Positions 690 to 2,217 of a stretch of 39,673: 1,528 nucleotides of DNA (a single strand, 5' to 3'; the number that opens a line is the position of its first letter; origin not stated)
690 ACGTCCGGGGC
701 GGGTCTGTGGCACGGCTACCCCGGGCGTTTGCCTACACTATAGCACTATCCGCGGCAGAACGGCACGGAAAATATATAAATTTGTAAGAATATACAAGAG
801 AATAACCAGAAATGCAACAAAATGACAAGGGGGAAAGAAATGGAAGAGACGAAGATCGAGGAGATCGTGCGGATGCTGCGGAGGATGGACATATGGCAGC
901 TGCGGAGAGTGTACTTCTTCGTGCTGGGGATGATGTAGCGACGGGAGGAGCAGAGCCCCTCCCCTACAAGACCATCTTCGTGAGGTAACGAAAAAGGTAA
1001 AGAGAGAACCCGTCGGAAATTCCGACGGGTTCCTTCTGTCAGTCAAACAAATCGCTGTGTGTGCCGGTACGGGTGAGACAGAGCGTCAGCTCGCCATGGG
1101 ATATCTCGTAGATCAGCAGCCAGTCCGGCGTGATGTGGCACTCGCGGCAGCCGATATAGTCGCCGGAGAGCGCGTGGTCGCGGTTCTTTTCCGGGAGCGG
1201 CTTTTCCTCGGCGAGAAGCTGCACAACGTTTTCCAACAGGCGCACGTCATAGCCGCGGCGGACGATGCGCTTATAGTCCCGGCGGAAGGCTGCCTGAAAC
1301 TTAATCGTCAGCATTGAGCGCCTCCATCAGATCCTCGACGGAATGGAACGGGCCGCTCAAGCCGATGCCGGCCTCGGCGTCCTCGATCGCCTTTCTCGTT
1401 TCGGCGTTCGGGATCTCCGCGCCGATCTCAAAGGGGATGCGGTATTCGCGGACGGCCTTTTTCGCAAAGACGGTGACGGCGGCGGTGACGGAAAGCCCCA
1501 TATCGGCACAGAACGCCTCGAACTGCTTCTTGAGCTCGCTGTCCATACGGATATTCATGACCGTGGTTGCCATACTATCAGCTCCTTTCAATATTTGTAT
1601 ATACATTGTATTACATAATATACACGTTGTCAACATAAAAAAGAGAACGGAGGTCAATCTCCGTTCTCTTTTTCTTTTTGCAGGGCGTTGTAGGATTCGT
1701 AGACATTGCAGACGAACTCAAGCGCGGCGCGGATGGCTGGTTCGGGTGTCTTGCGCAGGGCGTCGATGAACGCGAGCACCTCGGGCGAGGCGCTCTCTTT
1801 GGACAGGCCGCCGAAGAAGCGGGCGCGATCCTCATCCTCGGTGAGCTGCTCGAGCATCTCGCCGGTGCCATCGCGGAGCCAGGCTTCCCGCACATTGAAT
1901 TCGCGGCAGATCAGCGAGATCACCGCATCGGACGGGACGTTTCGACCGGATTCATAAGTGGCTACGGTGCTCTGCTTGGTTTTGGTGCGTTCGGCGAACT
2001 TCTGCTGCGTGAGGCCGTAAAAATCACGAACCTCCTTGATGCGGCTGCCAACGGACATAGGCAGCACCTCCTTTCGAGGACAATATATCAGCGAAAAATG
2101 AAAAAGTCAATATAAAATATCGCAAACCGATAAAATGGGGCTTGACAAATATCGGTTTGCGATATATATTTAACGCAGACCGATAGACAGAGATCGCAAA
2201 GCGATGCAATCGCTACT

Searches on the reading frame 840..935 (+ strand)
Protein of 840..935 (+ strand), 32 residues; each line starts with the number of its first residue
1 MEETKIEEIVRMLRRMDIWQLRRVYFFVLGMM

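Call 7: search_protein_families(library=pfam, proteins=[window:840-935:+], max_evalue=10)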
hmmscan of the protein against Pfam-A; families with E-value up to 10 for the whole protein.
seq(32 aa): 1 family
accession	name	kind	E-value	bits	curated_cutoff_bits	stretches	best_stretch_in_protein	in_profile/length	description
PF14668.11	RICTOR_V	-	0.00031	21.3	27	1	4-32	27-55/71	Rapamycin-insensitive companion of mTOR, domain 5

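Call 8: search_protein_families(library=phrogs, proteins=[window:840-935:+], max_evalue=10)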
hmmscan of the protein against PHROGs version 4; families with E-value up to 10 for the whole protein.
seq(32 aa): 0 families

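Call 9: search_protein_families(library=ncbifam, proteins=[window:840-935:+], max_evalue=10)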
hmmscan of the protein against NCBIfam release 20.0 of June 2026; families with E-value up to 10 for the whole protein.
seq(32 aa): 0 families

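Call 72: predict_structure(alignment_id=A4)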
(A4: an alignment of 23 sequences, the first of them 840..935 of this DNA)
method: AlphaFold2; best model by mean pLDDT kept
length: 32 residues; sequences in the alignment: 23
mean_pLDDT: 93.1   pTM: 0.52
mean pLDDT of the five models: 93.1, 92.2, 92.0, 90.5, 89.4
residues with pLDDT >= 90: 26; 70-90: 5; 50-70: 1; < 50: 0
segments of 3 or more residues with pLDDT < 50: none
pLDDT, mean of each block of 10 residues (from residue 1): 89 97 96 79
secondary structure, 60 per line:
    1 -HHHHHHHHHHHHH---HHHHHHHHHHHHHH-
elements in order: H2-14 H18-31

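Call 76: fold_search(model_id=the predicted structure, library=pdb)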
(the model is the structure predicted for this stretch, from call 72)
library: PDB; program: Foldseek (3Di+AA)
matches with E <= 10: 1; with E <= 0.001: 0
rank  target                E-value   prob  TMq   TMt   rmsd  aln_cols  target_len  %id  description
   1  5yf0_A                8.7e+00  0.09  0.61  0.08   2.3        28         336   18  Crystal structure of CARNMT1 bound to SAM (released 2018-08-01)

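Call 105: search_dna_similar(query=window:840-935:+, collection=phages, mode=protein, max_evalue=1, max_rows=25)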
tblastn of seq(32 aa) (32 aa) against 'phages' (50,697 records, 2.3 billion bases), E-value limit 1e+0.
No match.

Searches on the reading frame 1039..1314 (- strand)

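Call 12: search_protein_families(library=pfam, proteins=[window:1039-1314:-], max_evalue=0.001)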
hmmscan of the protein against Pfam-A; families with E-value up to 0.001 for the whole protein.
window:1039-1314:- (91 aa): 2 families
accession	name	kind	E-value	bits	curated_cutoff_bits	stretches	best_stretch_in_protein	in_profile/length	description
PF15738.11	YafQ_toxin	-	2.2e-34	118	30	1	3-91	2-88/88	Bacterial toxin of type II toxin-antitoxin system, YafQ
PF05016.21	ParE_toxin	-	2.2e-07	31.8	23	1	4-89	1-88/89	ParE toxin of type II toxin-antitoxin system, parDE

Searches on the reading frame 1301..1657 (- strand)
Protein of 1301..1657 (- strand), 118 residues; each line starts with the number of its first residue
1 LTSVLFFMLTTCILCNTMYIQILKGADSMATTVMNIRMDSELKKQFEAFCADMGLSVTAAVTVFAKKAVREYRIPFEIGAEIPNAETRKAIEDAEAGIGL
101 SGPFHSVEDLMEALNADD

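Call 12: search_protein_families(library=pfam, proteins=[window:1301-1657:-], max_evalue=0.001)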
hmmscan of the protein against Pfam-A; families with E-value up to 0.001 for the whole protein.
window:1301-1657:- (118 aa): 1 family
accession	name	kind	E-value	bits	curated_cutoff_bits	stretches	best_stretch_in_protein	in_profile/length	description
PF04221.18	RelB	-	8.7e-14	51.6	22.4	1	33-112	3-80/82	RelB antitoxin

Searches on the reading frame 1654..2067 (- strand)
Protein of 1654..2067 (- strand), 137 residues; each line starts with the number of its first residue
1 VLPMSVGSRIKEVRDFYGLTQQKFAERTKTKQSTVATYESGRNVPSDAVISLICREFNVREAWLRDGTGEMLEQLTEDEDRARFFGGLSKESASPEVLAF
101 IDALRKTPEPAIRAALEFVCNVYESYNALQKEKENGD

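Call 12: search_protein_families(library=pfam, proteins=[window:1654-2067:-], max_evalue=0.001)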
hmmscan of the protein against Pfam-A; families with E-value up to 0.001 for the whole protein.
window:1654-2067:- (137 aa): 4 families
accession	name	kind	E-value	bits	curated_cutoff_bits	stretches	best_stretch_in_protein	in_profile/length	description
PF12844.13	HTH_19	-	1.2e-11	44.8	30.2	1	7-70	1-64/64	Helix-turn-helix domain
PF01381.28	HTH_3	-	1.5e-10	41.4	23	1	10-64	1-55/55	Helix-turn-helix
PF13560.12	HTH_31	-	8.3e-08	32.9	27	1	7-56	3-53/64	Helix-turn-helix domain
PF22495.2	HTH_92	-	2.7e-05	23.8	27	1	12-46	2-36/45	RsaL-like HTH domain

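Call 90: search_protein_families(library=phrogs, proteins=[window:1654-2067:-], max_evalue=0.01)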
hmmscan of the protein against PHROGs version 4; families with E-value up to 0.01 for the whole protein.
window:1654-2067:- (137 aa): 21 families
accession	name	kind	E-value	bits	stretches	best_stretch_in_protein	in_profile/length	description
phrog_8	-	transcription regulation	1.7e-16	61.6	1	4-119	160-255/346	transcriptional regulator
phrog_4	-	transcription regulation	2.7e-14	54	1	4-74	135-201/400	transcriptional repressor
phrog_2967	-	transcription regulation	6.9e-11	43.1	1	7-72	12-77/225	transcriptional regulator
phrog_2328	-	transcription regulation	9.3e-11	42.6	1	5-73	15-80/128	transcriptional repressor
phrog_3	-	transcription regulation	3.2e-10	41.4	1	3-76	86-161/430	transcriptional repressor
phrog_2439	-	transcription regulation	2.9e-08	34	1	6-64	8-66/367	transcriptional regulator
phrog_147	-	transcription regulation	2.4e-07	32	1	4-67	3-69/100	transcriptional regulator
phrog_2104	-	unknown function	5.7e-07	30.7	1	8-53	42-87/103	-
phrog_5823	-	transcription regulation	3e-06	27.6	1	3-75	4-77/404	transcriptional regulator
phrog_7241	-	transcription regulation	5.8e-06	27.4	1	9-64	65-120/122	transcriptional regulator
phrog_1373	-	transcription regulation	6.1e-05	24.1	1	6-59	64-117/166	transcriptional regulator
phrog_4836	-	transcription regulation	7.5e-05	23.4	1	3-51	73-122/194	CII-like regulator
phrog_3037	-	transcription regulation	0.00015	22.7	1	5-79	26-89/189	transcriptional repressor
phrog_6831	-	transcription regulation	0.00016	22.6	1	10-43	11-43/68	transcriptional regulator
phrog_7950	-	transcription regulation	0.0012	19.8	1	8-40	10-42/68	transcriptional repressor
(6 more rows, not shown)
